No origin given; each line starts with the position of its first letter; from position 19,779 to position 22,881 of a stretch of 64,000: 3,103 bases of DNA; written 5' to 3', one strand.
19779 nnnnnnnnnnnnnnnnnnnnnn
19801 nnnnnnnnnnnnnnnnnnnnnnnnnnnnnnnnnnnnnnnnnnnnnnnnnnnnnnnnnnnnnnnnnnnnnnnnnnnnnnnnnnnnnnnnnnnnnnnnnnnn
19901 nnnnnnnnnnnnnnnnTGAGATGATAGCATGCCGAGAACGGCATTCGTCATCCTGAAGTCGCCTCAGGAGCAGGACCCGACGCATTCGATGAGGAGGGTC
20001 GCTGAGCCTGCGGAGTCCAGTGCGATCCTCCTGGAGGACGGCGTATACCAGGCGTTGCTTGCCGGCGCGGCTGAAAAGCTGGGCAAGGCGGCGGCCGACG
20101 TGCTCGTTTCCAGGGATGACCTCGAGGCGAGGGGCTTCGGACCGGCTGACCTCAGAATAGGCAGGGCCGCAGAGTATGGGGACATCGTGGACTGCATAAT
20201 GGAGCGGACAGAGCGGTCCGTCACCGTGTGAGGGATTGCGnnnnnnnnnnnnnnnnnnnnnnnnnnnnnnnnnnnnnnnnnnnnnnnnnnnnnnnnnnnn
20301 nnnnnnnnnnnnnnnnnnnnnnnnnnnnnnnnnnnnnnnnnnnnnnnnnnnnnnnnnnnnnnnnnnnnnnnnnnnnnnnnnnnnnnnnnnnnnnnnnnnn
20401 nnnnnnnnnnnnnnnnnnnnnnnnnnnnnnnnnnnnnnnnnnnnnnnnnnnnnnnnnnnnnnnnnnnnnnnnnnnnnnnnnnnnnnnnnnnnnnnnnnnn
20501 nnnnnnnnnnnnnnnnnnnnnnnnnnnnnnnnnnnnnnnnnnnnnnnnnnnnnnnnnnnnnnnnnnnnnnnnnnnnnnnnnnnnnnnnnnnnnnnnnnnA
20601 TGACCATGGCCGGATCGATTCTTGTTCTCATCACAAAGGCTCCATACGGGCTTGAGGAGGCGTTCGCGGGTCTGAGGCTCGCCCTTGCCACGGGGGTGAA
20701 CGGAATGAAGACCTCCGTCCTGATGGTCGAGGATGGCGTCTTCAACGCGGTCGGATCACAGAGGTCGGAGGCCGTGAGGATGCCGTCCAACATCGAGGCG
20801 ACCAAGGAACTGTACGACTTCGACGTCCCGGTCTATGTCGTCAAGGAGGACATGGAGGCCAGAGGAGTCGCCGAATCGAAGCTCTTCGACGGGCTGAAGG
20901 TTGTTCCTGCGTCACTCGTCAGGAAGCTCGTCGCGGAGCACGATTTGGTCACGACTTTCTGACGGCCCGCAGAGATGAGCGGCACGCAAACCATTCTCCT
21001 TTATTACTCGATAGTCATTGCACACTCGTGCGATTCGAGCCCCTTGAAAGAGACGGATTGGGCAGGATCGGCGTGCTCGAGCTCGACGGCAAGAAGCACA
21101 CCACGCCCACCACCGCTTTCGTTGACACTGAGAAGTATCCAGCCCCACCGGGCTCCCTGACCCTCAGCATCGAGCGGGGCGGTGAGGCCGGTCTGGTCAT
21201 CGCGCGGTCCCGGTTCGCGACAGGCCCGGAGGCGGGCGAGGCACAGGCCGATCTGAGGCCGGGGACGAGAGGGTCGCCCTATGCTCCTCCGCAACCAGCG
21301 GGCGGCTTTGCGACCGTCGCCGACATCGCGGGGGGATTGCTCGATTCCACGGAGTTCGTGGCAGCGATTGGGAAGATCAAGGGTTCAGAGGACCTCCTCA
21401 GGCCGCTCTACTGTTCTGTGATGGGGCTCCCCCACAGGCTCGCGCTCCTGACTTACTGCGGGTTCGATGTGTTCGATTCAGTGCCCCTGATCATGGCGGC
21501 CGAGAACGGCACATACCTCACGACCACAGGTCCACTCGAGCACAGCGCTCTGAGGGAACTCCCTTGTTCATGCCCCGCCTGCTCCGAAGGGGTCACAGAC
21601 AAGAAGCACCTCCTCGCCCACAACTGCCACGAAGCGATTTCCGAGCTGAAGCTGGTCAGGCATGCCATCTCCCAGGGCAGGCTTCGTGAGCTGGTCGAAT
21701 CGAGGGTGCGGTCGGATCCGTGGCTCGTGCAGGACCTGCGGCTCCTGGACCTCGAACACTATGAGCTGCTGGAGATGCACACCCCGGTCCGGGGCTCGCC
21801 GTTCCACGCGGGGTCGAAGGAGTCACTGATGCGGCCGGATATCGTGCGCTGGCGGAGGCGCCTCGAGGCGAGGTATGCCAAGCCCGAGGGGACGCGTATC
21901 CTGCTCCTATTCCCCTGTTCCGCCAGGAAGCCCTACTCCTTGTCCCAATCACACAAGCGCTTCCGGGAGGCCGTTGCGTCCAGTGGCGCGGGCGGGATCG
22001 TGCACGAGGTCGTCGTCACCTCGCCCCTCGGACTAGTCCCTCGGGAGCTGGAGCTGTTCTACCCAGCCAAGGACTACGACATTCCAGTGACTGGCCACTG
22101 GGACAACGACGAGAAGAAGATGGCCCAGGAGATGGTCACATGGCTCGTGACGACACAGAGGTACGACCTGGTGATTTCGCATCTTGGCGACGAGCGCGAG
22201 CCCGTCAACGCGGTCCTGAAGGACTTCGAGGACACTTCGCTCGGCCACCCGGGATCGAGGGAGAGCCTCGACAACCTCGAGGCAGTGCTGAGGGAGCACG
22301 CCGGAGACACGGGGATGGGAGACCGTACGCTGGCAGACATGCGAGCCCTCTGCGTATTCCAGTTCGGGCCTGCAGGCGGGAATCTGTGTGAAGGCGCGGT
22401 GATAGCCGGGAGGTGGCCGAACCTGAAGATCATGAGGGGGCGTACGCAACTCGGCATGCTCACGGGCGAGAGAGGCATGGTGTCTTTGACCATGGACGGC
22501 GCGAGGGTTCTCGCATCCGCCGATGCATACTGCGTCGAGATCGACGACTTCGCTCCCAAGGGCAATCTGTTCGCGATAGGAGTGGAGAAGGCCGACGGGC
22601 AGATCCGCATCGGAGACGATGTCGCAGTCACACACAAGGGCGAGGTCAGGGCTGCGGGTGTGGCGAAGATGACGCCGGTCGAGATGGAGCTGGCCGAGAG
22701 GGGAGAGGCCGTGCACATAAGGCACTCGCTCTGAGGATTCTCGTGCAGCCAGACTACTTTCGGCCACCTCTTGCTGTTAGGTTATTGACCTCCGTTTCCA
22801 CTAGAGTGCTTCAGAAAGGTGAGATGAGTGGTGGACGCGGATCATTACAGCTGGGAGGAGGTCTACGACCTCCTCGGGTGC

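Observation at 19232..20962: Compact five-gene sulfur-relay cluster: tusA, a COG2210 DsrE-like gene, dsrH, dsrE, dsrF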

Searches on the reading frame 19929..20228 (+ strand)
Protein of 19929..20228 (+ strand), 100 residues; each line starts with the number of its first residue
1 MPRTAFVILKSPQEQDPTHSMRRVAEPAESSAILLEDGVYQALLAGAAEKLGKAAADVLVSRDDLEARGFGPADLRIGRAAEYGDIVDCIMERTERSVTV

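Call 3: search_protein_families(library=pfam, proteins=[window:19929-20228:+], max_evalue=0.1)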
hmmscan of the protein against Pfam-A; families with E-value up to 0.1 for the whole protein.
seq(100 aa): 2 families
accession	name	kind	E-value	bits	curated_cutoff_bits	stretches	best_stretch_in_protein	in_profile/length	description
PF04077.17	DsrH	-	4.8e-07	30.3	24.4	1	10-92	1-84/88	DsrH like protein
PF09130.16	DUF1932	-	0.01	16.2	25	1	16-51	32-67/70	Domain of unknown function (DUF1932)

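Call 4: search_protein_families(library=ncbifam, proteins=[window:19929-20228:+], max_evalue=0.1)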
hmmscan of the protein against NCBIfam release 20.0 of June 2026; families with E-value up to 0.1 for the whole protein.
seq(100 aa): 2 families
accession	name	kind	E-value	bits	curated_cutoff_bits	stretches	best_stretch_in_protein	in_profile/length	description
TIGR03011.1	sulf_tusB_dsrH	equivalog_domain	3.5e-11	43.1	49.2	1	6-94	2-90/95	sulfurtransferase complex subunit TusB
NF010035.0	PRK13510.1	equivalog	0.00046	20.4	104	1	7-72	4-68/95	sulfurtransferase complex subunit TusB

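Call 16: search_solved_structures(query=window:19929-20228:+, max_evalue=1, show_alignments=1)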
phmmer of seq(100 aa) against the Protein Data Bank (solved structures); distinct sequences matched with E-value up to 1: 3.
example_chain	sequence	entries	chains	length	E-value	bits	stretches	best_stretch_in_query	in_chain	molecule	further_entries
2hy5_C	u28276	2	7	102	0.00051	23.8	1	7-90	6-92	DsrH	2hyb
1rhx_A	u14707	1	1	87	0.042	17.7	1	15-90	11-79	conserved hypothetical protein TM0979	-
1x9a_A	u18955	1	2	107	0.053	17.3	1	6-90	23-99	hypothetical protein TM0979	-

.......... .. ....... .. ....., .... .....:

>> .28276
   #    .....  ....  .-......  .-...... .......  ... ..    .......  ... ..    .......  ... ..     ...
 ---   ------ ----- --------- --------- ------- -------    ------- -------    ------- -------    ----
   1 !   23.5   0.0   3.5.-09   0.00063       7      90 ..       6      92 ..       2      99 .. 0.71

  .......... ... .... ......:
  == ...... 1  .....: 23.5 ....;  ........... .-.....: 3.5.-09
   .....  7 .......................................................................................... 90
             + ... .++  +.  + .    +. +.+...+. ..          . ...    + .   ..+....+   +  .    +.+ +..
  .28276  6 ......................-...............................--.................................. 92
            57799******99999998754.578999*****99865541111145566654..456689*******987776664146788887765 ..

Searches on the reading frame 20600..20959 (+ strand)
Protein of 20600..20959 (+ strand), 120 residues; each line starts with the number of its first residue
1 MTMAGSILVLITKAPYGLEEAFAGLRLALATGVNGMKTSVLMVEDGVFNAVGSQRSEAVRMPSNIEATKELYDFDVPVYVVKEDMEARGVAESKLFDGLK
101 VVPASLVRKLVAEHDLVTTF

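Call 3: search_protein_families(library=pfam, proteins=[window:20600-20959:+], max_evalue=0.1)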
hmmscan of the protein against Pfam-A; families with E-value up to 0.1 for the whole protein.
seq(120 aa): 3 families
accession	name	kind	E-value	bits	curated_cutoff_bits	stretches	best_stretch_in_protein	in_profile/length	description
PF02635.20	DsrE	-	7.3e-14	52.4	22.7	1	6-117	2-113/116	DsrE/DsrF-like family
PF04077.17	DsrH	-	6.1e-07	30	24.4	1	36-115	18-86/88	DsrH like protein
PF10454.14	DUF2458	-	0.04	14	33.1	1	45-92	65-112/172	Protein of unknown function (DUF2458)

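Call 4: search_protein_families(library=ncbifam, proteins=[window:20600-20959:+], max_evalue=0.1)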
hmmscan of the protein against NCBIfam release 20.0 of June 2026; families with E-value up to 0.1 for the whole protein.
seq(120 aa): 4 families
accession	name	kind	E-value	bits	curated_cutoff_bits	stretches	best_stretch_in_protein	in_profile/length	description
TIGR03010.1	sulf_tusC_dsrF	equivalog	9.7e-14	51.3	94.15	1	7-120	2-116/116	sulfurtransferase complex subunit TusC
NF001238.0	PRK00211.1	equivalog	2.8e-12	46.5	79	1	6-120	3-119/119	sulfurtransferase complex subunit TusC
TIGR03011.1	sulf_tusB_dsrH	equivalog_domain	4.6e-09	36.3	49.2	1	8-119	1-94/95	sulfurtransferase complex subunit TusB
NF010035.0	PRK13510.1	equivalog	0.0015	18.7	104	1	39-92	26-68/95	sulfurtransferase complex subunit TusB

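Call 15: search_solved_structures(query=window:20600-20959:+, max_evalue=1, show_alignments=1)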
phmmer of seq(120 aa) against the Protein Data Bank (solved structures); distinct sequences matched with E-value up to 1: 4.
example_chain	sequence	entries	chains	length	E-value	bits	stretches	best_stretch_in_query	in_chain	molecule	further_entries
2hy5_B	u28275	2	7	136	5.9e-07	32.8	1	8-96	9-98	Intracellular sulfur oxidation protein dsrF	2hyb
1jx7_A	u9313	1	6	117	9.9e-05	25.7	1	7-105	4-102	HYPOTHETICAL PROTEIN YCHN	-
2d1p_B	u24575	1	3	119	0.001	22.4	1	9-119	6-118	Hypothetical UPF0116 protein yheM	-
2hy5_C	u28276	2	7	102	0.0034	20.7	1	8-117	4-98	DsrH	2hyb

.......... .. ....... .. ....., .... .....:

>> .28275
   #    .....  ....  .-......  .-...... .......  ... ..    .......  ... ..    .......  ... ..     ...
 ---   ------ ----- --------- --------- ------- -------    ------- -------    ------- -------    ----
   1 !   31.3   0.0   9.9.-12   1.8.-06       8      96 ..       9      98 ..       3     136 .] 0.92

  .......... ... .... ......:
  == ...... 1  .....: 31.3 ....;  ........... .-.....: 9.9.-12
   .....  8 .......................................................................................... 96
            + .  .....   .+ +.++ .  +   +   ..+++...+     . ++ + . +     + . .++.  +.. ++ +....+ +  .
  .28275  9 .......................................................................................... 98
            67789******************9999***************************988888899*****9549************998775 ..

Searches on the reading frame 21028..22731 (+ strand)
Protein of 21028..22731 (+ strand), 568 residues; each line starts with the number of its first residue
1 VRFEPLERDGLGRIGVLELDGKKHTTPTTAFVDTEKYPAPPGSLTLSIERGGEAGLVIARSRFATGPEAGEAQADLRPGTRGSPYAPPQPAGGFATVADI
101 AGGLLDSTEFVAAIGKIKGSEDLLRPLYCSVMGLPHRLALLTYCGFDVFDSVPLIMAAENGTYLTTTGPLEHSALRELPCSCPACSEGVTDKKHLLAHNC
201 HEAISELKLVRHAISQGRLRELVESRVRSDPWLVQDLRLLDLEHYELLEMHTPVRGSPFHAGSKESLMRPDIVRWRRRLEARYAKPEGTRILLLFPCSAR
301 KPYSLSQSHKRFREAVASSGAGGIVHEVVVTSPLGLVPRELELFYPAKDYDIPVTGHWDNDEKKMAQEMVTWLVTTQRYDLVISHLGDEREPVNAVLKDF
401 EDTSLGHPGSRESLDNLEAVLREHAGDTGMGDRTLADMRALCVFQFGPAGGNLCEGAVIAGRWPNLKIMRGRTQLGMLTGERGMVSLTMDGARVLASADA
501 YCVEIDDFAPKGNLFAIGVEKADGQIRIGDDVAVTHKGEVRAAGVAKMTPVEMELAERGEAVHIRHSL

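Call 72: search_protein_families(library=ncbifam, proteins=[window:21028-22731:+], max_evalue=0.00001)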
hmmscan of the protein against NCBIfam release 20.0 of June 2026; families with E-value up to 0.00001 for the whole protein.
window:21028-22731:+ (568 aa): 5 families
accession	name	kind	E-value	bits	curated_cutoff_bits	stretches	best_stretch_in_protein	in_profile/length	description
NF040592.1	tRNA_mod_ArcS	equivalog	7.8e-137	457.3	440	1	4-566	1-574/575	archaeosine synthase subunit alpha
NF053620.1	ArchsnAlpArcSThp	equivalog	3.6e-80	269.8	600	1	109-565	81-515/515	archaeosine synthase subunit alpha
TIGR00432.2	arcsn_tRNA_tgt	equivalog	5.2e-33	114.1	350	1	125-351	219-438/441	tRNA guanosine(15) transglycosylase TgtA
TIGR00449.1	tgt_general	superfamily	3.4e-08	32.8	47.6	1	125-232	236-364/367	tRNA-guanine transglycosylase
NF010367.0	PRK13795.1-2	equivalog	9.6e-06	24.3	456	0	481-567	107-199/584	hypothetical protein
